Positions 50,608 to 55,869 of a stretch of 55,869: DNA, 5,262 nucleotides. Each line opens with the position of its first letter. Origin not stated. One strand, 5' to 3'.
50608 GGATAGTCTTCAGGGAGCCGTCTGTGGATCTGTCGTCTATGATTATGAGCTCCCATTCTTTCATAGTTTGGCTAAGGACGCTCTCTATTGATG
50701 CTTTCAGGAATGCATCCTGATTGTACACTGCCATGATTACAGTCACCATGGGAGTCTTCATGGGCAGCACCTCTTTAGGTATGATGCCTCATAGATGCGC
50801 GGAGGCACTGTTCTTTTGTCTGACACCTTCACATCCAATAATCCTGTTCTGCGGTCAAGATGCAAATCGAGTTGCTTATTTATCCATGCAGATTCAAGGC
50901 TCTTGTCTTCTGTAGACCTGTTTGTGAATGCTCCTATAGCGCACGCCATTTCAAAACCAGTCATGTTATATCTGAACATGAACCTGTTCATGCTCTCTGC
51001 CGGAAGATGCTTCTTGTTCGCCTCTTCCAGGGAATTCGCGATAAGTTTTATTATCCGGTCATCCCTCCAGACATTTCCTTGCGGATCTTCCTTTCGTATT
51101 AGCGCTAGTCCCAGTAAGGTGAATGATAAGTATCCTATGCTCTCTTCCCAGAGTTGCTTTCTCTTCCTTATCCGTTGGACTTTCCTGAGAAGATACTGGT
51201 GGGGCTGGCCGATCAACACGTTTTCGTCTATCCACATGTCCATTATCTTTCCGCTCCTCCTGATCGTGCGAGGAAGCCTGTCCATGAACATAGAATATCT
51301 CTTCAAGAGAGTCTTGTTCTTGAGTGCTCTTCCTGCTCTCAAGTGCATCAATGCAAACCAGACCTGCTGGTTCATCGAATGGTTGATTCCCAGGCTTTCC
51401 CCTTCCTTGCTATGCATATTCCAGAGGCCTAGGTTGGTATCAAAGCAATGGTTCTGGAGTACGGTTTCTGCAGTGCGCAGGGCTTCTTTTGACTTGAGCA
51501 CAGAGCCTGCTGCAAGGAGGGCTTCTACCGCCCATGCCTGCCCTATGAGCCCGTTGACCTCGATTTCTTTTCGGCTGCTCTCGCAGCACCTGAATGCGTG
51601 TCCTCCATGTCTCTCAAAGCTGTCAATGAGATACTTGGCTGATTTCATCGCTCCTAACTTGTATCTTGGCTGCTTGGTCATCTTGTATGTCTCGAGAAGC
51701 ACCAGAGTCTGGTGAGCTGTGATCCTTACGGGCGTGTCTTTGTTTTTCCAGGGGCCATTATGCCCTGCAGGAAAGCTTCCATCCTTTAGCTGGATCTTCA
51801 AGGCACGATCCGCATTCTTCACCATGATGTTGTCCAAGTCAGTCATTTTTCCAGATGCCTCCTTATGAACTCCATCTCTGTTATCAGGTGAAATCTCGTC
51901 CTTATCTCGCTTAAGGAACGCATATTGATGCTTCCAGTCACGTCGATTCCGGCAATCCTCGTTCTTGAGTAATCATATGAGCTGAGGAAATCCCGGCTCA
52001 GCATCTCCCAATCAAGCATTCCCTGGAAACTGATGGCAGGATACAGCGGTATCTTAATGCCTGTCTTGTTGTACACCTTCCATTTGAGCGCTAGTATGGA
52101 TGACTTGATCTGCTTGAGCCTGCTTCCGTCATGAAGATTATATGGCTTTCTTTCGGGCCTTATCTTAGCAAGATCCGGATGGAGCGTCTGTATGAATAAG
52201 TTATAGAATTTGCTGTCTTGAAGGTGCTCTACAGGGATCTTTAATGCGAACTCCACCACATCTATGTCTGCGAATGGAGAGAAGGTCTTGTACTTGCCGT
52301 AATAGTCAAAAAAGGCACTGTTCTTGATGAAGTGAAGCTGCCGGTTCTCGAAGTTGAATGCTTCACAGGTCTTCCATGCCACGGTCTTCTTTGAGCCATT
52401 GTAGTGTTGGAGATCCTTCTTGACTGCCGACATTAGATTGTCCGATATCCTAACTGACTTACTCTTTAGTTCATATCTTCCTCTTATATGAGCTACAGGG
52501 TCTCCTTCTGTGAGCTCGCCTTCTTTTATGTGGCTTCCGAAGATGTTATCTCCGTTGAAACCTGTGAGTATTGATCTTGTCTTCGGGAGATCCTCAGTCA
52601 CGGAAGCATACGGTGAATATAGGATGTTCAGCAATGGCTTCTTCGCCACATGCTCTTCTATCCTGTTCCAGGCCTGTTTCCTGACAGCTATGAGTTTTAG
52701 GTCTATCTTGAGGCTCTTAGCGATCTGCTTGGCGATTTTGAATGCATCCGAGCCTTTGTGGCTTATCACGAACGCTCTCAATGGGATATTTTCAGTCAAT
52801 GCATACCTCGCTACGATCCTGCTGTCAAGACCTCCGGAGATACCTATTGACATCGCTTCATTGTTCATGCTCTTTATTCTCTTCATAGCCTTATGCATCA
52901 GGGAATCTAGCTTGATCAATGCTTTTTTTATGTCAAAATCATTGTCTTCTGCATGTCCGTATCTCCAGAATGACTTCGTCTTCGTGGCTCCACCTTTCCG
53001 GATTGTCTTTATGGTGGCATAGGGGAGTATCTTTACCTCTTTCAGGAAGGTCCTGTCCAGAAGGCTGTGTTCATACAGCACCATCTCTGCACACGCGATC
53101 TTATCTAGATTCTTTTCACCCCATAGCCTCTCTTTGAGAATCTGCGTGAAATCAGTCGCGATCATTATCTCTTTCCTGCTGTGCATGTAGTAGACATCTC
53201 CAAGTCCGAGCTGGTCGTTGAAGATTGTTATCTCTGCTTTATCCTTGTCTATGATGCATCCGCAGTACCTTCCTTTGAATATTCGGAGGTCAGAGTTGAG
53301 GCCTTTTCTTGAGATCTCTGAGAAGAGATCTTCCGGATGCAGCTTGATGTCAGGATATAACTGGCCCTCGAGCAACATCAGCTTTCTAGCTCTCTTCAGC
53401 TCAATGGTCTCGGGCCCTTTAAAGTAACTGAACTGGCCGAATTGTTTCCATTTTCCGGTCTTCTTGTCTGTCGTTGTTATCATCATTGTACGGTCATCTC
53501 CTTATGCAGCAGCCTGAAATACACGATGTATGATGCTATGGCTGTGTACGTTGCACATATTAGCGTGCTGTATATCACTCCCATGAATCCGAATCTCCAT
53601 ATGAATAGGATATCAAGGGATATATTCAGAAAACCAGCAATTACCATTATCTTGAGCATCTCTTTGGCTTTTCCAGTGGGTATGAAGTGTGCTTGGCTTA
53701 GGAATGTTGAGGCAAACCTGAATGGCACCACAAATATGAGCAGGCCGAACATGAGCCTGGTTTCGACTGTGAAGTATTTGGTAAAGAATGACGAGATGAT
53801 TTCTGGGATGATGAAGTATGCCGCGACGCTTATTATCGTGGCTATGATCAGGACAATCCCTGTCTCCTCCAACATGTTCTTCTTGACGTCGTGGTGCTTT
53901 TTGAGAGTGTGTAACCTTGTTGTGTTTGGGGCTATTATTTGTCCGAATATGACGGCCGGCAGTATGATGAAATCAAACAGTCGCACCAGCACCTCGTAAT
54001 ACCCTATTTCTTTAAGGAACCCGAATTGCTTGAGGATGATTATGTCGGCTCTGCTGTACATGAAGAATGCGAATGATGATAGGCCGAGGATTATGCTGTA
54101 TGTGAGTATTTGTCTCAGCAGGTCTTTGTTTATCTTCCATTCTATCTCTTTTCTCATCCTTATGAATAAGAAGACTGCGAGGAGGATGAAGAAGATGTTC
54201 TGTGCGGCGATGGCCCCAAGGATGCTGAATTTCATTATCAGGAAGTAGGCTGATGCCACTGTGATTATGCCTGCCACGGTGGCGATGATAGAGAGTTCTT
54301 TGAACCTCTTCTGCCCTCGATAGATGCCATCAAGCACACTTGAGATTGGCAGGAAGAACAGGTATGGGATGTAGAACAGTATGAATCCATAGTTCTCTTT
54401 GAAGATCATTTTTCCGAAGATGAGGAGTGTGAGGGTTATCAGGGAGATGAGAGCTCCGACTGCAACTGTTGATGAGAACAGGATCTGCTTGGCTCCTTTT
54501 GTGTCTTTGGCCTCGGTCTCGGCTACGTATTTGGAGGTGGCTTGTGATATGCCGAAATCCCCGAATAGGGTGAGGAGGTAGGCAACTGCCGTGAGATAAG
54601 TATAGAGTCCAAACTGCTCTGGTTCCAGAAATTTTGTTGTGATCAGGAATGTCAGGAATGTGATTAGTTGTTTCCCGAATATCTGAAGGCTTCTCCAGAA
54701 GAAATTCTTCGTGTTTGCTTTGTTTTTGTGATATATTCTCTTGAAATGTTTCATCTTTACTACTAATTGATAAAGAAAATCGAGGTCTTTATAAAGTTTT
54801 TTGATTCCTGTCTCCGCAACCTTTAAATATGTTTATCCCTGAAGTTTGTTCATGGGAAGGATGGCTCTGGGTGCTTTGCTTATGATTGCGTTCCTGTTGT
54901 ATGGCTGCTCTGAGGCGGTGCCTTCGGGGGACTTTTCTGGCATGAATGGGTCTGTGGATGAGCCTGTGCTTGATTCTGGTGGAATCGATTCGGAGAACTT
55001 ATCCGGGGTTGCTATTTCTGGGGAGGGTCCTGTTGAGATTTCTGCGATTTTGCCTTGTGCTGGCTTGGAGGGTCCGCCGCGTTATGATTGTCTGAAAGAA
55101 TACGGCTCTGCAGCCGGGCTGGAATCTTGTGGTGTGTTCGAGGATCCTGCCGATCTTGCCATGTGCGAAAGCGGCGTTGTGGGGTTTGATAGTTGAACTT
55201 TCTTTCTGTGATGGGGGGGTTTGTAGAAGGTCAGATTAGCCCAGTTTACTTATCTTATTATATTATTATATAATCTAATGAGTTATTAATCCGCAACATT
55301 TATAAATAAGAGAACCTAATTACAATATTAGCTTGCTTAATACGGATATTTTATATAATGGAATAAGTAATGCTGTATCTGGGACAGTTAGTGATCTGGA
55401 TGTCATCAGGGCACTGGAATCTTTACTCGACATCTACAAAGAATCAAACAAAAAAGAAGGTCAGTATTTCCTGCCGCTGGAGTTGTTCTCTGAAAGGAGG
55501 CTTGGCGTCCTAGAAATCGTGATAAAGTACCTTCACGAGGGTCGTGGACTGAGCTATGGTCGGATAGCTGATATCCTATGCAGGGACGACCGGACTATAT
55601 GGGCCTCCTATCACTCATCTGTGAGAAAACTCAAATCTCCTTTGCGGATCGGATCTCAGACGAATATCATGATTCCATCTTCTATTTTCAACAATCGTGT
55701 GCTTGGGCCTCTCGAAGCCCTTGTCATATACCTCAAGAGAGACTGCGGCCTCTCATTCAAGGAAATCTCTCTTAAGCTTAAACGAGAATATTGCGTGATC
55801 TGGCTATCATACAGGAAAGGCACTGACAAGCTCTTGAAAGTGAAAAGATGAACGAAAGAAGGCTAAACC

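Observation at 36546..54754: Archaeosortase embedded in an 11-gene translationally coupled glycan operon beside PEF-CTERM cargo genes: an archaeal analogue of bacterial exosortase/EPS loci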

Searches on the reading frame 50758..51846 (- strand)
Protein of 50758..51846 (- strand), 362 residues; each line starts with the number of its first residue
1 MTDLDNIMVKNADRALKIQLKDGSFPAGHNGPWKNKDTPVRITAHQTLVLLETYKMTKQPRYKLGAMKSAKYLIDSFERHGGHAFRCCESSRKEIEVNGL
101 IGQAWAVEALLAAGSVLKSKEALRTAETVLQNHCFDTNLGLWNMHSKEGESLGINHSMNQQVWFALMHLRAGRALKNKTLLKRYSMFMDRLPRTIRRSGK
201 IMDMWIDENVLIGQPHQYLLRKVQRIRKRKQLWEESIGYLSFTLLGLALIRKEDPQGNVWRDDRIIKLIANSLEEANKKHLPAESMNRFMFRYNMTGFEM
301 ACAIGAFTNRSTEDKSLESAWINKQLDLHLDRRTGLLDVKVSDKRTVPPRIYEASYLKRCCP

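Call 5: search_protein_families(library=ncbifam, proteins=[window:50758-51846:-], max_evalue=0.01)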
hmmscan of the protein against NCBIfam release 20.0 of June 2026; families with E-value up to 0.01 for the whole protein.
window:50758-51846:- (362 aa): 0 families

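Call 6: search_protein_families(library=pfam, proteins=[window:50758-51846:-], max_evalue=1)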
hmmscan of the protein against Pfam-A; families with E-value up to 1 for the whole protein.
window:50758-51846:- (362 aa): 1 family
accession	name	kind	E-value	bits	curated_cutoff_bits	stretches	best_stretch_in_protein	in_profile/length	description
PF09492.16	Pec_lyase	-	0.18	11.5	22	1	43-83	41-81/292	Pectic acid lyase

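Call 48: search_solved_structures(query=window:50758-51846:-, max_evalue=1)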
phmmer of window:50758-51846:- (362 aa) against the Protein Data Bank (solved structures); distinct sequences matched with E-value up to 1: 1.
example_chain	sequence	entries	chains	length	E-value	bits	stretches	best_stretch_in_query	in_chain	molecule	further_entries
6kiw_K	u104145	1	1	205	0.58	12.8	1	215-297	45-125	Histone-lysine N-methyltransferase 2C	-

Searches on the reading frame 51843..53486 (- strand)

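Call 5: search_protein_families(library=ncbifam, proteins=[window:51843-53486:-], max_evalue=0.01)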
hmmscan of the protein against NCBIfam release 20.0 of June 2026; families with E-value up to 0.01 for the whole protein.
window:51843-53486:- (547 aa): 8 families
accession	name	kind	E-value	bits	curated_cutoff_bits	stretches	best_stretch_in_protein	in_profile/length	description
TIGR01536.1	asn_synth_AEB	equivalog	1.1e-19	70.8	267.1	1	68-422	118-487/517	asparagine synthase (glutamine-hydrolyzing)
TIGR03108.1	eps_aminotran_1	hypoth_equivalog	3e-12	46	816.9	1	67-278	116-330/628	XrtA/PEP-CTERM system amidotransferase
TIGR03104.1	trio_amidotrans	equivalog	4.4e-12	45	570.1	1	68-339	117-402/589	N-acetylglutaminylglutamine amidotransferase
NF033535.1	lass_lactam_cya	exception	1.2e-06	27.4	525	1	72-228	121-275/668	lasso peptide isopeptide bond-forming cyclase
NF033561.1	macrolact_Ik_Al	subfamily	0.0001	21.1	300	1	60-242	68-247/561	albusnodin/ikarugamycin family macrolactam cyclase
NF010587.0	PRK13980.1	equivalog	0.0008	18.7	255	1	194-270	16-96/267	NAD+ synthase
NF041925.1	QatC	equivalog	0.0036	16.2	280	1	193-274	85-165/398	Qat anti-phage system QueC-like protein QatC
TIGR00364.1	TIGR00364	equivalog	0.0037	16.8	150.3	0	215-268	4-59/201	7-cyano-7-deazaguanine synthase QueC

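Call 6: search_protein_families(library=pfam, proteins=[window:51843-53486:-], max_evalue=1)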
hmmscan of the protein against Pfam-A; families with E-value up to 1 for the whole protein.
window:51843-53486:- (547 aa): 4 families
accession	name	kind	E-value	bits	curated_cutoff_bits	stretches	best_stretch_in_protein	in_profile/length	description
PF00733.27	Asn_synthase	-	3.7e-08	33.9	21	1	194-318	3-134/354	Asparagine synthase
PF13537.11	GATase_7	-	0.00092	19.7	25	1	66-117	70-122/123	Glutamine amidotransferase domain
PF06508.19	QueC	-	0.017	15.1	22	1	216-269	6-61/210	Queuosine biosynthesis protein QueC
PF02540.23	NAD_synthase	-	0.021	14.4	21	1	202-270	11-83/242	NAD synthase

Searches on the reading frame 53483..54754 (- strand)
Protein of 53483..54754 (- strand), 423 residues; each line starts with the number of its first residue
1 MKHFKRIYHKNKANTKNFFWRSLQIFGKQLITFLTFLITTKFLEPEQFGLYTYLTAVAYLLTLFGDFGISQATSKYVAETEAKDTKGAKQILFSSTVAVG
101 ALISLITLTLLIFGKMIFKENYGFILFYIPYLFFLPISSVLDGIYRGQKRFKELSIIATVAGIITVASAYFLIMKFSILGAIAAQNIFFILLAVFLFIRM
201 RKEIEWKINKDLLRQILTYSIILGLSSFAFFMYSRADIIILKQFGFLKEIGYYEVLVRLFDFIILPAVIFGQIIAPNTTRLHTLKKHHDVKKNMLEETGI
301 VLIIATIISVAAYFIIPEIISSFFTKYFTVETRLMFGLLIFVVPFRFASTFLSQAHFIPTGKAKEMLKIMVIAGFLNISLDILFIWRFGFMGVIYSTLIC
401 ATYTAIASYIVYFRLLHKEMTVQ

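Call 5: search_protein_families(library=ncbifam, proteins=[window:53483-54754:-], max_evalue=0.01)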
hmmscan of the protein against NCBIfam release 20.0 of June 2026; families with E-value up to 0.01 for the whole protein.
window:53483-54754:- (423 aa): 5 families
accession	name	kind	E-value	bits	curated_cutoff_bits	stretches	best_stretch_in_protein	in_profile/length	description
NF041503.1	WZX_like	subfamily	1e-08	34.7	300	1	128-400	139-414/429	O-unit flippase-like protein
TIGR02900.1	spore_V_B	equivalog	2.9e-07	29.6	372.3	1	28-403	15-422/488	stage V sporulation protein B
TIGR00797.1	matE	subfamily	9.9e-06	24.7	147.4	2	66-373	45-372/396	MATE family efflux transporter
NF052633.1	LysR_TF_PsrA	exception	0.00043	19.3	540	1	269-335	63-129/297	L-proline-binding transcription factor PsrA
NF050818.1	PolSacchBiosHfsF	equivalog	0.0011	18.1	700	0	351-411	343-402/468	polysaccharide biosynthesis protein HfsF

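Call 6: search_protein_families(library=pfam, proteins=[window:53483-54754:-], max_evalue=1)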
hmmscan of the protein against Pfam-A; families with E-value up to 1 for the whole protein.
window:53483-54754:- (423 aa): 3 families
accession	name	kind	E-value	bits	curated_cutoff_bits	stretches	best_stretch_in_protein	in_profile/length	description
PF01943.22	Polysacc_synt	-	1.9e-23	83.7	28.2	1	15-259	2-250/274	Polysaccharide biosynthesis protein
PF13440.11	Polysacc_synt_3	-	5.8e-13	49.2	23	1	40-262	3-223/293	Polysaccharide biosynthesis protein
PF01554.23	MatE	-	0.014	15.6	24.9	2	225-382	4-160/161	MatE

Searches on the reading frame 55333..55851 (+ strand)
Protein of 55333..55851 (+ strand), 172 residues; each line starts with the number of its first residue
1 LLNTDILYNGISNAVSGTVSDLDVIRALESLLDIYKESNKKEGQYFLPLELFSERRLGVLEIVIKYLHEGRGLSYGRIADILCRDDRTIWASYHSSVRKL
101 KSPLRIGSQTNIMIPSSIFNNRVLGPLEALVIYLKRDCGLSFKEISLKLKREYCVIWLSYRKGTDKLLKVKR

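Call 57: search_protein_families(library=pfam, proteins=[window:55333-55851:+], max_evalue=0.01)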
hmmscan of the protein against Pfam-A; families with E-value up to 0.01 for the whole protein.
window:55333-55851:+ (172 aa): 3 families
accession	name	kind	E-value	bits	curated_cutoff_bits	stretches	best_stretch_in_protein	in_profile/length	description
PF08281.18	Sigma70_r4_2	-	0.0036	17.3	25.7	0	126-149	13-36/54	Sigma-70, region 4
PF13936.12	HTH_38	-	0.0074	16.4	27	0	67-89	16-37/44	Helix-turn-helix domain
PF13384.12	HTH_23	-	0.0088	16.3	24.6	0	64-90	11-35/50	Homeodomain-like domain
